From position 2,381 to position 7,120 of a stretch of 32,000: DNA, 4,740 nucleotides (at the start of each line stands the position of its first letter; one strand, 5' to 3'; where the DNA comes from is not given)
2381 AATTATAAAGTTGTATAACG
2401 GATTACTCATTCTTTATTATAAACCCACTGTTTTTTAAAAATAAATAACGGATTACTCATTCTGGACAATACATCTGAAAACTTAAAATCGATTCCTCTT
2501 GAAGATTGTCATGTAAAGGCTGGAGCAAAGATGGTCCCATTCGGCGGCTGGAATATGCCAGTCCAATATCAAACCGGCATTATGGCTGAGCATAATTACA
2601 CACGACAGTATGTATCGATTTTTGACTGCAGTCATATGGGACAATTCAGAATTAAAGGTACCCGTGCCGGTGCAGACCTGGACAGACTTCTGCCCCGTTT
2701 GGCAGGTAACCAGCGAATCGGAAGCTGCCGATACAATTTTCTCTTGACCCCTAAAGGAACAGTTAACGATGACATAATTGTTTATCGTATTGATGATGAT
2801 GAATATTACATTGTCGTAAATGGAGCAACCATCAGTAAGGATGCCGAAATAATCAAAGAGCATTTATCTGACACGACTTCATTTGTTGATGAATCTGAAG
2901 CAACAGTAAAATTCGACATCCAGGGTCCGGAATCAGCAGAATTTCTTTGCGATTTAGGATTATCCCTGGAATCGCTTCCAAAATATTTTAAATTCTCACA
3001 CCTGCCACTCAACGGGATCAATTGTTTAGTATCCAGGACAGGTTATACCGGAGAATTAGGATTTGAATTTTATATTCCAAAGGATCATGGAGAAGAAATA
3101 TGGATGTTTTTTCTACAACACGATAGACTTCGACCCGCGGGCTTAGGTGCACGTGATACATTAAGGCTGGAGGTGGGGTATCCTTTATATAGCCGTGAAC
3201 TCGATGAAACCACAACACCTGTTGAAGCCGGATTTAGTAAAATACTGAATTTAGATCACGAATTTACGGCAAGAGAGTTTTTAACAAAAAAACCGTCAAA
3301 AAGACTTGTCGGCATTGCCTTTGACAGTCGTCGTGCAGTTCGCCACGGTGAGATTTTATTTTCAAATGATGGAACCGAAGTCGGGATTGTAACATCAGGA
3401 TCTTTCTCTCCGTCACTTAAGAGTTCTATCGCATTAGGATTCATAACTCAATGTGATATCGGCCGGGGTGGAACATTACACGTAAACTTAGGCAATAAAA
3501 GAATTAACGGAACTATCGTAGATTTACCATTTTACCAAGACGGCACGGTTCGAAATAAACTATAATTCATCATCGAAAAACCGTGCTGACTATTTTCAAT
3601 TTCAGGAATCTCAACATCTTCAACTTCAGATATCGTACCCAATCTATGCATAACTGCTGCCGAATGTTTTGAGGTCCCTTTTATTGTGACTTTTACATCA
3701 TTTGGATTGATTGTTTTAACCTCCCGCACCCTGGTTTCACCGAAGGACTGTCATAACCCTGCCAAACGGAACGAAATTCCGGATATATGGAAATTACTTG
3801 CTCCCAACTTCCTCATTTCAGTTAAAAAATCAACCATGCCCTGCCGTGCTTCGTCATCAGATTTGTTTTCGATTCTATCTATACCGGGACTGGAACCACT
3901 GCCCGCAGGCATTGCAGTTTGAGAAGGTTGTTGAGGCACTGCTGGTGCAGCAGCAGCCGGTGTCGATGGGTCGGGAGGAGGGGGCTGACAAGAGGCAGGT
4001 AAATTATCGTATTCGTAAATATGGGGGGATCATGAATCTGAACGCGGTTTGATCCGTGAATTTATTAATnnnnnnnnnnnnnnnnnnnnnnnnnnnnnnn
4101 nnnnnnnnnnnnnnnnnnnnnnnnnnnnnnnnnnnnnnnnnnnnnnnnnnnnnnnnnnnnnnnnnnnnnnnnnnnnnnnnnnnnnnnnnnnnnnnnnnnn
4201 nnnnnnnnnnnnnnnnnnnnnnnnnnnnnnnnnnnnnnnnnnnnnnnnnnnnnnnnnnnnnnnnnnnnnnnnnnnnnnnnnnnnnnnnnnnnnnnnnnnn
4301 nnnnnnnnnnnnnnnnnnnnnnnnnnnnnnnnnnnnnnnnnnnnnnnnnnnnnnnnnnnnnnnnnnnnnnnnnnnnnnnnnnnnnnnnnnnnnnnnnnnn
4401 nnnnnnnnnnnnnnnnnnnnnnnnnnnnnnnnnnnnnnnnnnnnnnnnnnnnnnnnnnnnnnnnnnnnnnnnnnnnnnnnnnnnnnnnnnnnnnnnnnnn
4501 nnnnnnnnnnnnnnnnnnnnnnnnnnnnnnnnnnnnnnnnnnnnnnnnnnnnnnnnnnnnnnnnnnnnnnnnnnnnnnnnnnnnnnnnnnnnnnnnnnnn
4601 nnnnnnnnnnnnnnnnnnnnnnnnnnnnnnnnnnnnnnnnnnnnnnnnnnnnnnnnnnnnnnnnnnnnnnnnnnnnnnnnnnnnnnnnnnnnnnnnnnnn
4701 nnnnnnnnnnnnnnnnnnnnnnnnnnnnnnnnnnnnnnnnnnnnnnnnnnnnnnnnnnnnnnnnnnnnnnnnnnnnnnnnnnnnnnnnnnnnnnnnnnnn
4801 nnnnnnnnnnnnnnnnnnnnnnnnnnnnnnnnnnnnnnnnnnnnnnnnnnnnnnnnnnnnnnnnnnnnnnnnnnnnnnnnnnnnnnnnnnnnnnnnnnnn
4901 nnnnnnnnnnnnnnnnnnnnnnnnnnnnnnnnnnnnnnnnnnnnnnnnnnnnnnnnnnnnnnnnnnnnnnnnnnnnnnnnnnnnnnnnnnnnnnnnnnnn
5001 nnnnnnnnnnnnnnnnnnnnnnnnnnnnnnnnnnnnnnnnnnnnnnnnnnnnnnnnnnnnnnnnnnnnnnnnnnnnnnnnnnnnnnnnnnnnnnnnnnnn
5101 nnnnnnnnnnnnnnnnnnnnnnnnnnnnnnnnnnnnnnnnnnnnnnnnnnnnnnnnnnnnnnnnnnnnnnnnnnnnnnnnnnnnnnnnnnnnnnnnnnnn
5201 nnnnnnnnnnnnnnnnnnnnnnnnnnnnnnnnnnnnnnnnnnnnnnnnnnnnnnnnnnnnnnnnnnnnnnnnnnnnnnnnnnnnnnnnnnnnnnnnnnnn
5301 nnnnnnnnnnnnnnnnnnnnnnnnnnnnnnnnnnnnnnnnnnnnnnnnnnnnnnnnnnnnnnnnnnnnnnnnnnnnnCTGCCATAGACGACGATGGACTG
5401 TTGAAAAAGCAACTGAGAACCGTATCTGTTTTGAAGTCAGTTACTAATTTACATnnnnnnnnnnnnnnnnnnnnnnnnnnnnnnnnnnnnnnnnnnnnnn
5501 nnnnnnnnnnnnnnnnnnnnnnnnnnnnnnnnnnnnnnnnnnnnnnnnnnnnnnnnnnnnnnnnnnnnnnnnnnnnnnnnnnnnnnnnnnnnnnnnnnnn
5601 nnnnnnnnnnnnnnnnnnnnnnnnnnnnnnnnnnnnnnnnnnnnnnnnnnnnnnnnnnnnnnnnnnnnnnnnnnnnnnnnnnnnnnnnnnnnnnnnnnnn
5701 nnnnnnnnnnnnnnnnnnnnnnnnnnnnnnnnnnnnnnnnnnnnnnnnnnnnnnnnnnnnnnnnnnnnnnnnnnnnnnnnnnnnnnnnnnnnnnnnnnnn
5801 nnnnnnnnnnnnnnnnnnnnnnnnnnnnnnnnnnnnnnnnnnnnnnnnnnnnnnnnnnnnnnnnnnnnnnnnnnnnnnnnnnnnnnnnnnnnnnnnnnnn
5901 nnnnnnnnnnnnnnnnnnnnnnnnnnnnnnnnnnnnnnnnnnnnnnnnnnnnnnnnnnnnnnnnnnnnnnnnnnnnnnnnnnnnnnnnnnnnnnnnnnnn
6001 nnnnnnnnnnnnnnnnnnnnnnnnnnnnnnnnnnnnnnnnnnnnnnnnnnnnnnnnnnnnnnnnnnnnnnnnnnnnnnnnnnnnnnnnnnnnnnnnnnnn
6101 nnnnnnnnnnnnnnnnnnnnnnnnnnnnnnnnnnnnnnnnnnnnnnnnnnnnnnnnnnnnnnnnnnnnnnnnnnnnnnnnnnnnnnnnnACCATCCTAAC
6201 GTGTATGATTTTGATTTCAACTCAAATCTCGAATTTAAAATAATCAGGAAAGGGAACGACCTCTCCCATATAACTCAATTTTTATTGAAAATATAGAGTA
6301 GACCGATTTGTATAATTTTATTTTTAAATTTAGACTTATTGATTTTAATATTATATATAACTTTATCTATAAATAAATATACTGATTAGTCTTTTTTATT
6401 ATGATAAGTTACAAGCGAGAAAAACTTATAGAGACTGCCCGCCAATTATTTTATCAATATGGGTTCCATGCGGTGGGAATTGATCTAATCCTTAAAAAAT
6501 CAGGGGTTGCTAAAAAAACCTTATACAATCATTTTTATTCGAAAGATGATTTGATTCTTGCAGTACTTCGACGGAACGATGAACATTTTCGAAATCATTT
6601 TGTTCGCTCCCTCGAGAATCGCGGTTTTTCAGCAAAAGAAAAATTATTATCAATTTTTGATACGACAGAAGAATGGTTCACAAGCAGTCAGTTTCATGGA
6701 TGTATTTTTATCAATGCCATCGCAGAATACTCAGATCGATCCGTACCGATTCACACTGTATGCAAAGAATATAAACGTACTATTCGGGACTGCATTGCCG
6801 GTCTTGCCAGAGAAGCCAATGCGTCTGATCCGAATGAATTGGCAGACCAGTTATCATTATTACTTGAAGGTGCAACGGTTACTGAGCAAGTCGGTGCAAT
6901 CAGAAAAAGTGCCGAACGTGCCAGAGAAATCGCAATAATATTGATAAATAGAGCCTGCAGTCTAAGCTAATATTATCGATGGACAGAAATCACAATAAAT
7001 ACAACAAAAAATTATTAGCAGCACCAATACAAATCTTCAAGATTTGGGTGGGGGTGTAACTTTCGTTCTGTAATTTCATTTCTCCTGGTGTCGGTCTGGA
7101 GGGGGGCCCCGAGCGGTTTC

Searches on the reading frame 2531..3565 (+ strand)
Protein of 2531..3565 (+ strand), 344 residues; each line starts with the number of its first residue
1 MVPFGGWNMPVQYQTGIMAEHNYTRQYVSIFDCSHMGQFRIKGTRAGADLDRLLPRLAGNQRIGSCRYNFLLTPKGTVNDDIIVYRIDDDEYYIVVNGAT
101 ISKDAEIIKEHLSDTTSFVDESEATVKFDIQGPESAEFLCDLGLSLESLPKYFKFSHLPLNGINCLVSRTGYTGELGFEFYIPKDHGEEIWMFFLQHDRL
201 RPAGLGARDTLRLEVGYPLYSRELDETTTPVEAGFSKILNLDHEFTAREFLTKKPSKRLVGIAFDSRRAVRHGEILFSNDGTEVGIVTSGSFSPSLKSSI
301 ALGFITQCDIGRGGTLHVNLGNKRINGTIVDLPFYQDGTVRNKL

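Call 59: find_encoding_contigs(protein=window:2531-3565:+, flank=10000, max_places=6)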
Protein window:2531-3565:+ (344 aa): 2 contigs read that carry it; 1 place shown.
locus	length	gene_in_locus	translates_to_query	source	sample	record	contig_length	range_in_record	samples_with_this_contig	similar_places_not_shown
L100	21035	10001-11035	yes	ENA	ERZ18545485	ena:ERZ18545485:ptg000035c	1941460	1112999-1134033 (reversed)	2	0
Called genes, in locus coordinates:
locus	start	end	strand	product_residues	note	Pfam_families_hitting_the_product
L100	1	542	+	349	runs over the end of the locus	PF01145:Band_7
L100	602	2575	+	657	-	PF00122:E1-E2_ATPase, PF00702:Hydrolase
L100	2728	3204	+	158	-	-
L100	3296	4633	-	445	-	PF00155:Aminotran_1_2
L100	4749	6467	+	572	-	PF07244:POTRA (faint), PF08479:POTRA_2, PF01103:Omp85, PF03865:ShlB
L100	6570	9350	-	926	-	-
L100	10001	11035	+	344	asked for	PF01571:GCV_T, PF08669:GCV_T_C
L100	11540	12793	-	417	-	PF07969:Amidohydro_3 (faint), PF01979:Amidohydro_1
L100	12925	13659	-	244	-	PF01048:PNP_UDP_1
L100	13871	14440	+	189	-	PF00440:TetR_N, PF16925:TetR_C_13 (weak)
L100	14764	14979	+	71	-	-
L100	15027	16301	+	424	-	PF02086:MethyltransfD12 (faint), PF03602:Cons_hypoth95 (faint), PF01555:N6_N4_Mtase, PF10544:T5orf172, PF13455:MUG113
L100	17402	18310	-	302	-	PF00152:tRNA-synt_2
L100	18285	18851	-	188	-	PF08207:EFP_N, PF01132:EFP, PF09285:Elong-fact-P_C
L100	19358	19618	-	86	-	-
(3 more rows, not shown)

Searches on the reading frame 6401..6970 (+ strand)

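Call 66: search_protein_families(library=pfam, max_evalue=1, proteins=[window:6401-6970:+])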
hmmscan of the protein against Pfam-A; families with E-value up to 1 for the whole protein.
window:6401-6970:+ (189 aa): 5 families
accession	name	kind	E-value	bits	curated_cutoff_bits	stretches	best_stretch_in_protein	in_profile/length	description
PF00440.29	TetR_N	-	1.5e-14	53.9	24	1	9-55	1-47/47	Bacterial regulatory proteins, tetR family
PF16925.10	TetR_C_13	-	1e-07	32.7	27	1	79-176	2-107/109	Tetracyclin repressor-like, C-terminal domain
PF21993.1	TetR_C_13_2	-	9.3e-05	23.1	27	1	80-161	3-87/103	Transcriptional regulator LmrA/YxaF-like, C-terminal domain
PF13977.11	TetR_C_6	-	0.027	15.1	27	1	124-179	50-107/115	BetI-type transcriptional repressor, C-terminal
PF12983.12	DUF3867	-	0.14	12.7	27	1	6-74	57-118/185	Protein of unknown function (DUF3867)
